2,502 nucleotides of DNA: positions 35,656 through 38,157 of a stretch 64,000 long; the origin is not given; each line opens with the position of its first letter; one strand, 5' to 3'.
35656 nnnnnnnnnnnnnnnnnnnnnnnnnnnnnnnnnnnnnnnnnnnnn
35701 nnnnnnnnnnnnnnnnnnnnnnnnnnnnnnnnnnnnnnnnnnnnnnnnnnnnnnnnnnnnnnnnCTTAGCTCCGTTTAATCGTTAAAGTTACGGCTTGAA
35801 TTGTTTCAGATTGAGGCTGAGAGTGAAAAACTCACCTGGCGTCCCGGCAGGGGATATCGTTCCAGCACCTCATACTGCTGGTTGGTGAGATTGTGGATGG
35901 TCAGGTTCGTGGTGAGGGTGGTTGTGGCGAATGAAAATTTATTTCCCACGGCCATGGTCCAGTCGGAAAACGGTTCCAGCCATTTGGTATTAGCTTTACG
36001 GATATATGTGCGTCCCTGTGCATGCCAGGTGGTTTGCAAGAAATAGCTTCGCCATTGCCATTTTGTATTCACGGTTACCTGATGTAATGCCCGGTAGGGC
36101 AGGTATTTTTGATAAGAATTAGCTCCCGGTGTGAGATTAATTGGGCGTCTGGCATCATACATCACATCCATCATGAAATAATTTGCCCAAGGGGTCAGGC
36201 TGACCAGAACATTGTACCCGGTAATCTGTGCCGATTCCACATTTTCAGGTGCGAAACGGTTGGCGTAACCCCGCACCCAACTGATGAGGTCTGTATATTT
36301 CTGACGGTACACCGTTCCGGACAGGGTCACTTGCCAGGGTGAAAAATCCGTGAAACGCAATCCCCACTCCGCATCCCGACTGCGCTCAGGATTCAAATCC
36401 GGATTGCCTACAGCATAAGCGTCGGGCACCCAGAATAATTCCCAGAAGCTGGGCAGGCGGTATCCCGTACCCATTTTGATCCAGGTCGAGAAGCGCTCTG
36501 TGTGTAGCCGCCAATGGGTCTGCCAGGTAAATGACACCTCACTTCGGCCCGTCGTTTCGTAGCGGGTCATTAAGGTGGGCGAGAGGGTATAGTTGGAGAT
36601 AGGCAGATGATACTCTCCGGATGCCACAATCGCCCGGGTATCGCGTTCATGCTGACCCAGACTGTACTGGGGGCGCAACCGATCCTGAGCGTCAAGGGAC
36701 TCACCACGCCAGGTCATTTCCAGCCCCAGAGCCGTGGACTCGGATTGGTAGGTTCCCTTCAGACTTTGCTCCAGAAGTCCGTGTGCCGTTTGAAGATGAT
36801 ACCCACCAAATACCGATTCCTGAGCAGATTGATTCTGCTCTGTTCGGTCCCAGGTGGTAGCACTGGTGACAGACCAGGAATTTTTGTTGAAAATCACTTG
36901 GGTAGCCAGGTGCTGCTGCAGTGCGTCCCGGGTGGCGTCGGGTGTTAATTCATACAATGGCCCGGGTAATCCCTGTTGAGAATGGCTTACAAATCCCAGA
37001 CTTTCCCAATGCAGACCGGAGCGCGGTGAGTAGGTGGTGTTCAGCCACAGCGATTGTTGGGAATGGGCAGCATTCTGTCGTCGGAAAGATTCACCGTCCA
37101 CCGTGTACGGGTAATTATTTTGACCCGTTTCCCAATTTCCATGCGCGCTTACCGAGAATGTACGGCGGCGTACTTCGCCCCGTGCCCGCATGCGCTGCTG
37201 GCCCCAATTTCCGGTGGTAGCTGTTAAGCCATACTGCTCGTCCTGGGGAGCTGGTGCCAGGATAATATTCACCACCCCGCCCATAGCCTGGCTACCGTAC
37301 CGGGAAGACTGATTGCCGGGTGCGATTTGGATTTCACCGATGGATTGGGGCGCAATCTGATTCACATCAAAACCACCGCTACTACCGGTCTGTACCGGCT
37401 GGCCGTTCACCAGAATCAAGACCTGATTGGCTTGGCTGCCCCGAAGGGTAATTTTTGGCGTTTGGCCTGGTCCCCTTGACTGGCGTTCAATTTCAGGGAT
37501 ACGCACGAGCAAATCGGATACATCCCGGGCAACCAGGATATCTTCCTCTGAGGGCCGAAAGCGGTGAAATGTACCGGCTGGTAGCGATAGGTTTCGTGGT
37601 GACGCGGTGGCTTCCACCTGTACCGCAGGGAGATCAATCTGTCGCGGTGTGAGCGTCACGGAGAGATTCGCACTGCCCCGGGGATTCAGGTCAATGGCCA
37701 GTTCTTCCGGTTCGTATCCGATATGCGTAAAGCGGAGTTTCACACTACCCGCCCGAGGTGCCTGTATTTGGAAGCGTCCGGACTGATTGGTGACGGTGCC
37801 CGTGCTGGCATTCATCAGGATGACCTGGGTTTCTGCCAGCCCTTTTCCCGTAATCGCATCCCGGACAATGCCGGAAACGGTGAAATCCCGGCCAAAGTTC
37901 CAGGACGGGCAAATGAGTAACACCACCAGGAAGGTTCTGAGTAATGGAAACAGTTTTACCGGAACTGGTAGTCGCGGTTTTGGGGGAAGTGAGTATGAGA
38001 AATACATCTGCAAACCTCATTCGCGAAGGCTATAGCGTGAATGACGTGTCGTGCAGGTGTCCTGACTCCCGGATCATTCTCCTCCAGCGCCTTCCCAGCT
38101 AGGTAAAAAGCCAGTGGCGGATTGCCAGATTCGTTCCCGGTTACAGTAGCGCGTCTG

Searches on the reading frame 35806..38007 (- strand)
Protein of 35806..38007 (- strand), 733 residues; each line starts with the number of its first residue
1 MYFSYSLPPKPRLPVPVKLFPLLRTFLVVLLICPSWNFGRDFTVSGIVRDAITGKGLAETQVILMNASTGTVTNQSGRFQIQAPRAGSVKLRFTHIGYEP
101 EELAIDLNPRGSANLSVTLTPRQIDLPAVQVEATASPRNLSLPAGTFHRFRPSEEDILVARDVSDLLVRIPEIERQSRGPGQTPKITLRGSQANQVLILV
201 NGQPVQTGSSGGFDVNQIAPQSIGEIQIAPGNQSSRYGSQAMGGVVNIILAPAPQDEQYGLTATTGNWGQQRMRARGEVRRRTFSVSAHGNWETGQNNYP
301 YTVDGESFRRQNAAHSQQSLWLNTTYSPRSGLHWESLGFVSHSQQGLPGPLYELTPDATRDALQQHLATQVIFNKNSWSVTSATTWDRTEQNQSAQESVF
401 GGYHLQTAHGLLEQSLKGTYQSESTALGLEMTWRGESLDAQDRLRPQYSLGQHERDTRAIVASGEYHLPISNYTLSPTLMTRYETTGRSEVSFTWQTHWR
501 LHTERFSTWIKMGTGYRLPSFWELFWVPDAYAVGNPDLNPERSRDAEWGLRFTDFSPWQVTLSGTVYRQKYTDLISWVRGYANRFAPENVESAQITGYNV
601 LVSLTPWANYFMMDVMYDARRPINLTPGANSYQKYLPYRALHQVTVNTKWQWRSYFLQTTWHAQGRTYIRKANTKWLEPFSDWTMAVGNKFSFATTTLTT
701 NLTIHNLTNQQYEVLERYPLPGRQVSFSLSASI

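Call 6: search_protein_families(library=pfam, proteins=[window:35806-38007:-])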
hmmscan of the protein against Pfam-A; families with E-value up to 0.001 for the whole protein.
window:35806-38007:- (733 aa): 3 families
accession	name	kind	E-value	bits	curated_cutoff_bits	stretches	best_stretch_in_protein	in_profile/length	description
PF07715.20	Plug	-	7.1e-17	62.3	23.9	1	160-245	22-107/107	TonB-dependent Receptor Plug Domain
PF13715.12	CarbopepD_reg_2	-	1.1e-14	54.7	32.2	1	44-131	1-88/88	CarboxypepD_reg-like domain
PF13620.12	CarboxypepD_reg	-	5.5e-14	52.7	32.3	1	43-120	1-82/82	Carboxypeptidase regulatory-like domain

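Call 8: find_encoding_contigs(protein=window:35806-38007:-, flank=6000, max_places=6)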
Protein window:35806-38007:- (733 aa): 3 contigs read that carry it; 3 places shown.
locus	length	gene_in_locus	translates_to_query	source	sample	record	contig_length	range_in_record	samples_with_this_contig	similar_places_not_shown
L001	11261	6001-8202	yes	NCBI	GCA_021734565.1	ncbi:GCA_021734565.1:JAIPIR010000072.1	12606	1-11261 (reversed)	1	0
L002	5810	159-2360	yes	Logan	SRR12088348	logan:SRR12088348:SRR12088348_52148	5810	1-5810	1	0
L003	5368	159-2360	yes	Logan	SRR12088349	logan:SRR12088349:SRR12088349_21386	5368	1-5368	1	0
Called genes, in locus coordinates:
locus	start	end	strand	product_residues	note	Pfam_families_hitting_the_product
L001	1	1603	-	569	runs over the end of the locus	PF27054:Beta_methylindole_red_C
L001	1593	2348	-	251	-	PF01479:S4 (weak), PF00849:PseudoU_synth_2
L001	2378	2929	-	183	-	PF04079:SMC_ScpB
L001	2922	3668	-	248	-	PF02616:SMC_ScpA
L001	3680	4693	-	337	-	PF00579:tRNA-synt_1b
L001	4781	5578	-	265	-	PF23795:SH3_YKFC_2nd (faint), PF06347:SH3_4 (weak), PF08239:SH3_3, PF18348:SH3_16, PF00877:NLPC_P60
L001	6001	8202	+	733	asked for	PF13620:CarboxypepD_reg, PF13715:CarbopepD_reg_2, PF07715:Plug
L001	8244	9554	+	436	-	PF13860:FlgD_ig, PF18962:Por_Secre_tail (weak)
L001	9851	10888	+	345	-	PF13746:Fer4_18 (faint), PF12838:Fer4_7 (faint), PF13187:Fer4_9 (faint), PF13484:Fer4_16 (faint), PF13534:Fer4_17 (faint), PF14697:Fer4_21 (faint), PF13183:Fer4_8 (weak), PF17179:Fer4_22, +3 more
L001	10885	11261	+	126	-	PF00970:FAD_binding_6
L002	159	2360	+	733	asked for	PF13620:CarboxypepD_reg, PF13715:CarbopepD_reg_2, PF07715:Plug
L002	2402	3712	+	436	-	PF13860:FlgD_ig, PF18962:Por_Secre_tail (weak)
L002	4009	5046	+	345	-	PF13746:Fer4_18 (faint), PF12838:Fer4_7 (faint), PF13187:Fer4_9 (faint), PF13484:Fer4_16 (faint), PF13534:Fer4_17 (faint), PF14697:Fer4_21 (faint), PF13183:Fer4_8 (weak), PF17179:Fer4_22, +3 more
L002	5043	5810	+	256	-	?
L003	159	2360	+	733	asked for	PF13620:CarboxypepD_reg, PF13715:CarbopepD_reg_2, PF07715:Plug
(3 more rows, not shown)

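Call 9: find_homologous_proteins(query=window:35809-38007:-)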
Query window:35809-38007:- (733 aa): 61 proteins with E <= 0.001 among 8000 candidates.
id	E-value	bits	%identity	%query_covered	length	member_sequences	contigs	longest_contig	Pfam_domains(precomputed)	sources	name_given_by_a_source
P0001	0.0e+0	1694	100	100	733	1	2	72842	PF13715.13,PF07715.21,PF13620.13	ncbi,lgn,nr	ncbi:MAG: TonB-dependent receptor [Lentisphaeria bacterium]|nr:TonB-dependent receptor [Candidatus N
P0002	0.0e+0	1286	74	100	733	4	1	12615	PF13715.13,PF07715.21,PF13620.13,PF00593.31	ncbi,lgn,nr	ncbi:MAG: TonB-dependent receptor [Candidatus Marinimicrobia bacterium]|nr:TonB-dependent receptor [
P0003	2.7e-238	811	50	98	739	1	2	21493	PF13715.13,PF07715.21,PF13620.13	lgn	-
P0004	4.0e-20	90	28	32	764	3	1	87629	PF13715.13,PF07715.21,PF13620.13,PF00593.31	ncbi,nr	ncbi:MAG: TonB-dependent receptor [Saprospiraceae bacterium]|nr:TonB-dependent receptor [Saprospirac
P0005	2.3e-18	84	24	95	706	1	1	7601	PF13715.13,PF07715.21,PF13620.13,PF00593.31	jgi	-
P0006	2.5e-18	84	33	29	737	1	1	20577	PF13715.13,PF07715.21,PF13620.13,PF00593.31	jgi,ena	-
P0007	1.9e-17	81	25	38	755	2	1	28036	PF13715.13,PF07715.21,PF13620.13,PF00593.31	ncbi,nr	ncbi:MAG: TonB-dependent receptor [Saprospiraceae bacterium]|nr:TonB-dependent receptor [Saprospirac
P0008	2.2e-16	78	28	32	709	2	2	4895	PF13715.13,PF07715.21,PF13620.13,PF00593.31,PF14905.13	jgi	-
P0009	6.9e-16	76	25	79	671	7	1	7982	PF07715.21,PF00593.31,PF14905.13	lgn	-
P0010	1.8e-15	74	22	90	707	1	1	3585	PF07715.21,PF00593.31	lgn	-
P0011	6.5e-15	73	29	25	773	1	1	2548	PF13715.13,PF07715.21,PF08308.18,PF13620.13,PF00593.31,PF14905.13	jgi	-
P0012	4.1e-14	70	31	19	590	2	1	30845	PF07715.21,PF00593.31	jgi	jgi:vitamin B12 transporter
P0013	1.5e-13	68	35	16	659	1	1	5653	PF07715.21,PF00593.31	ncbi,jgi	jgi:vitamin B12 transporter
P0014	2.9e-13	67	25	60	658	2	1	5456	PF07715.21,PF00593.31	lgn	-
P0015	2.9e-13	67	27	32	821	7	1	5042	PF13715.13,PF07715.21,PF13620.13,PF00593.31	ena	-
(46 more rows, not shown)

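Call 10: find_encoding_contigs(protein=P0002, flank=5000, max_places=6)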
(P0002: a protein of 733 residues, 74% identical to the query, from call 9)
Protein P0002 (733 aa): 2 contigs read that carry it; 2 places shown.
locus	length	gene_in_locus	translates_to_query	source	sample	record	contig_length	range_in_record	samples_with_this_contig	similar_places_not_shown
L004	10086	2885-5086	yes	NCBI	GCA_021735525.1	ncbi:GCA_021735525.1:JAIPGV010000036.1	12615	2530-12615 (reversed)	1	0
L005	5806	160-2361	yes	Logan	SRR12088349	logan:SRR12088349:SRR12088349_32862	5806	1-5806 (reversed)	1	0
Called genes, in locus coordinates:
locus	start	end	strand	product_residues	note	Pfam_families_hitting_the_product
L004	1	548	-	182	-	PF02616:SMC_ScpA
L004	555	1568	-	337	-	PF00579:tRNA-synt_1b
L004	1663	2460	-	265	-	PF23795:SH3_YKFC_2nd (faint), PF06347:SH3_4, PF08239:SH3_3, PF18348:SH3_16, PF00877:NLPC_P60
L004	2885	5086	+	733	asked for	PF13620:CarboxypepD_reg, PF13715:CarbopepD_reg_2, PF07715:Plug, PF00593:TonB_dep_Rec_b-barrel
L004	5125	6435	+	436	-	PF13860:FlgD_ig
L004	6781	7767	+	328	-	PF13187:Fer4_9 (faint), PF12838:Fer4_7 (faint), PF13484:Fer4_16 (faint), PF13534:Fer4_17 (faint), PF14697:Fer4_21 (faint), PF00037:Fer4 (faint), PF13183:Fer4_8 (weak), PF17179:Fer4_22, +2 more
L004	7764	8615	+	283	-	PF00970:FAD_binding_6, PF00175:NAD_binding_1, PF10418:DHODB_Fe-S_bind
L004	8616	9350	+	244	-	PF01058:Oxidored_q6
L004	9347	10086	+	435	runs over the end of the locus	PF00374:NiFeSe_Hases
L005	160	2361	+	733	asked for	PF13620:CarboxypepD_reg, PF13715:CarbopepD_reg_2, PF07715:Plug, PF00593:TonB_dep_Rec_b-barrel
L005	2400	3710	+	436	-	PF13860:FlgD_ig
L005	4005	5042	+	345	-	PF13187:Fer4_9 (faint), PF12838:Fer4_7 (faint), PF13484:Fer4_16 (faint), PF13534:Fer4_17 (faint), PF14697:Fer4_21 (faint), PF00037:Fer4 (faint), PF13183:Fer4_8 (weak), PF17179:Fer4_22, +2 more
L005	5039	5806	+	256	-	?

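Call 11: find_encoding_contigs(protein=P0003, flank=5000, max_places=6)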
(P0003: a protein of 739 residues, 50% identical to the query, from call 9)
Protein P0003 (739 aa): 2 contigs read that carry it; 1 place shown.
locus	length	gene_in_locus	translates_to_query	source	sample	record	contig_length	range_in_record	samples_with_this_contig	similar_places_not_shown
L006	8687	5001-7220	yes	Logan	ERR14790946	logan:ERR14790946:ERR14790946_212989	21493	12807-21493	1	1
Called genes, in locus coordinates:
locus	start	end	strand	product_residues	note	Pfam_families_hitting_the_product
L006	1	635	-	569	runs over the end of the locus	PF27054:Beta_methylindole_red_C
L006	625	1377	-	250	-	PF01479:S4 (weak), PF00849:PseudoU_synth_2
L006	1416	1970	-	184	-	PF04079:SMC_ScpB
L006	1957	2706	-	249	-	PF02616:SMC_ScpA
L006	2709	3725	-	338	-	PF00579:tRNA-synt_1b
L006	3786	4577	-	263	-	PF06347:SH3_4 (faint), PF08239:SH3_3, PF18348:SH3_16 (weak), PF00877:NLPC_P60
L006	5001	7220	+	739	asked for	PF13620:CarboxypepD_reg, PF13715:CarbopepD_reg_2, PF07715:Plug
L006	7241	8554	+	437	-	PF13860:FlgD_ig (weak)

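Call 15: search_solved_structures(query=window:35806-38007:-, max_evalue=0.001)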
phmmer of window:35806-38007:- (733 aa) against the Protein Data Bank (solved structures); distinct sequences matched with E-value up to 0.001: 24.
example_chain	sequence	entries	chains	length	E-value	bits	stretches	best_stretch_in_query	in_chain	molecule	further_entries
3rgm_A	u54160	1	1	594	7.4e-16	60.8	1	158-269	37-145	Vitamin B12 transporter BtuB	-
1nqf_A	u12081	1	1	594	1.1e-15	60.2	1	158-269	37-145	Vitamin B12 receptor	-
1nqe_A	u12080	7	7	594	1.3e-15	60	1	158-269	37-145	Vitamin B12 receptor | Vitamin B12 transporter btuB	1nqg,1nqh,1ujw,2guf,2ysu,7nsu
2gsk_A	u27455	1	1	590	1.5e-15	59.8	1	159-269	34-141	Vitamin B12 transporter btuB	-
3m8b_A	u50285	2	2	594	1.7e-15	59.6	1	159-269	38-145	Vitamin B12 transporter btuB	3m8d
3rgn_A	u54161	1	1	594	3.1e-15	58.7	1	158-269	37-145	Vitamin B12 transporter BtuB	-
8blw_A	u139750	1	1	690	8.3e-13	50.7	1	515-729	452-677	Vitamin B12 transporter BtuB1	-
9gbc_A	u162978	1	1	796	1.3e-12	50.1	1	43-251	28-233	TonB-linked outer membrane receptor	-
9nn6_A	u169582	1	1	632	2.4e-12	49.2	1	160-284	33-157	Colicin I receptor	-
2hdf_A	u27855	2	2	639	2.4e-12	49.2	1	159-284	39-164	Colicin I receptor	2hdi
8bmx_C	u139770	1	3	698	1.6e-10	43.1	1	513-724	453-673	Putative TonB-linked outer membrane receptor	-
8p97_A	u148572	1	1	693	6.1e-10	41.2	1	514-728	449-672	TonB-dependent receptor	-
8p98_A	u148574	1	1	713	6.7e-10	41.1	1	514-728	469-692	Vitamin B12 transporter BtuB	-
5fr8_A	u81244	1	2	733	1e-06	30.5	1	154-260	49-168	TONB-DEPENDENT SIDEROPHORE RECEPTOR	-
5fp2_A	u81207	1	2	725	1.5e-06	30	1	162-287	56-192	FERRIC ENTEROBACTIN RECEPTOR PIRA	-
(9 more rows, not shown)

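Call 16: search_protein_families(library=ncbifam, proteins=[window:35806-38007:-], max_evalue=0.01)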
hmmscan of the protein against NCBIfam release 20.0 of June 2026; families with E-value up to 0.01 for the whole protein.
window:35806-38007:- (733 aa): 23 families
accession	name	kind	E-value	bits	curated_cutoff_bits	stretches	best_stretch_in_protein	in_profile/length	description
NF007926.1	PRK10641.1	equivalog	3e-33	115.2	836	1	160-729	61-613/617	TonB-dependent vitamin B12 receptor BtuB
TIGR01779.1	TonB-B12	equivalog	4.3e-33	114.7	599.7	1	160-730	62-611/614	TonB-dependent vitamin B12 receptor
TIGR01786.1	TonB-hemlactrns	subfamily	4.5e-24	84.8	323.75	2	307-729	357-715/719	TonB-dependent hemoglobin/transferrin/lactoferrin family receptor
TIGR01785.1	TonB-hemin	subfamily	6.9e-21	74.4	316.85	2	131-249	6-127/677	TonB-dependent heme/hemoglobin receptor family protein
TIGR04056.1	OMP_RagA_SusC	subfamily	2.9e-18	65.6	368.25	1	42-246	1-199/981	SusC/RagA family TonB-linked outer membrane protein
NF007478.2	PRK10064.1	equivalog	9.8e-13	47.2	745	1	162-284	66-188/663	catecholate siderophore receptor CirA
NF010011.0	PRK13484.1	equivalog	2.3e-12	46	1197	1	158-267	59-175/682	IreA family TonB-dependent siderophore receptor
NF010010.0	PRK13483.1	equivalog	5.5e-12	44.5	927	1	160-579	67-494/660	ligand-gated channel protein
NF010038.0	PRK13513.1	equivalog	1.3e-11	43.8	942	1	161-581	70-492/659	ligand-gated channel protein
NF010051.0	PRK13528.1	subfamily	4.8e-10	38.3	583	1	162-288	69-206/727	FepA family TonB-dependent siderophore receptor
NF038079.1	TonB_sider_MxcH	equivalog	5.9e-10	37.9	925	1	161-306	149-296/792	TonB-dependent siderophore myxochelin receptor MxcH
NF010048.1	PRK13524.1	subfamily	3.7e-08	32.3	493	1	159-287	70-209/744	FepA family TonB-dependent siderophore receptor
TIGR01776.1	TonB-tbp-lbp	subfamily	3.5e-07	28.5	468.8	1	492-578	641-733/946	lactoferrin/transferrin family TonB-dependent receptor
NF049945.1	TonB_dep_FCYXU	equivalog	9.2e-07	27.8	825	1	184-249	96-165/697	TonB-dependent receptor, FCYXU motif-type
NF050067.1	TonBEntbctnRecCfrA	equivalog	1.3e-06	27.1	1200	1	161-251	61-158/698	TonB-dependent ferric enterobactin receptor CfrA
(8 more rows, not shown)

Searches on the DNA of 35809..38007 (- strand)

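Call 12: search_rna_families(sources=[L004, L006, L001], threshold=gathering, show_alignments=3)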
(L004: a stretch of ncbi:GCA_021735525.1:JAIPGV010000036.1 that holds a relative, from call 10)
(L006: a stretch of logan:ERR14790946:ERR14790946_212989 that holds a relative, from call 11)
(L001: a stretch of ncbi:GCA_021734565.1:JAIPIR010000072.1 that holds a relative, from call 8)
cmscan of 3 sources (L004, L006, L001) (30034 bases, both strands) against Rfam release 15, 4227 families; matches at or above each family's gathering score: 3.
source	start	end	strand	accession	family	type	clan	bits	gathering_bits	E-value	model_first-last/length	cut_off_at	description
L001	5805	5973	+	RF00174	Cobalamin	Cis-reg; riboswitch;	CL00101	96.1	31.5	5.1e-23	1-189/189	no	Cobalamin riboswitch aptamer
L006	4814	4980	+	RF00174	Cobalamin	Cis-reg; riboswitch;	CL00101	93.1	31.5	3.6e-22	1-189/189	no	Cobalamin riboswitch aptamer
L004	2639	2856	+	RF00174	Cobalamin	Cis-reg; riboswitch;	CL00101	91.2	31.5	1.3e-21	1-189/189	no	Cobalamin riboswitch aptamer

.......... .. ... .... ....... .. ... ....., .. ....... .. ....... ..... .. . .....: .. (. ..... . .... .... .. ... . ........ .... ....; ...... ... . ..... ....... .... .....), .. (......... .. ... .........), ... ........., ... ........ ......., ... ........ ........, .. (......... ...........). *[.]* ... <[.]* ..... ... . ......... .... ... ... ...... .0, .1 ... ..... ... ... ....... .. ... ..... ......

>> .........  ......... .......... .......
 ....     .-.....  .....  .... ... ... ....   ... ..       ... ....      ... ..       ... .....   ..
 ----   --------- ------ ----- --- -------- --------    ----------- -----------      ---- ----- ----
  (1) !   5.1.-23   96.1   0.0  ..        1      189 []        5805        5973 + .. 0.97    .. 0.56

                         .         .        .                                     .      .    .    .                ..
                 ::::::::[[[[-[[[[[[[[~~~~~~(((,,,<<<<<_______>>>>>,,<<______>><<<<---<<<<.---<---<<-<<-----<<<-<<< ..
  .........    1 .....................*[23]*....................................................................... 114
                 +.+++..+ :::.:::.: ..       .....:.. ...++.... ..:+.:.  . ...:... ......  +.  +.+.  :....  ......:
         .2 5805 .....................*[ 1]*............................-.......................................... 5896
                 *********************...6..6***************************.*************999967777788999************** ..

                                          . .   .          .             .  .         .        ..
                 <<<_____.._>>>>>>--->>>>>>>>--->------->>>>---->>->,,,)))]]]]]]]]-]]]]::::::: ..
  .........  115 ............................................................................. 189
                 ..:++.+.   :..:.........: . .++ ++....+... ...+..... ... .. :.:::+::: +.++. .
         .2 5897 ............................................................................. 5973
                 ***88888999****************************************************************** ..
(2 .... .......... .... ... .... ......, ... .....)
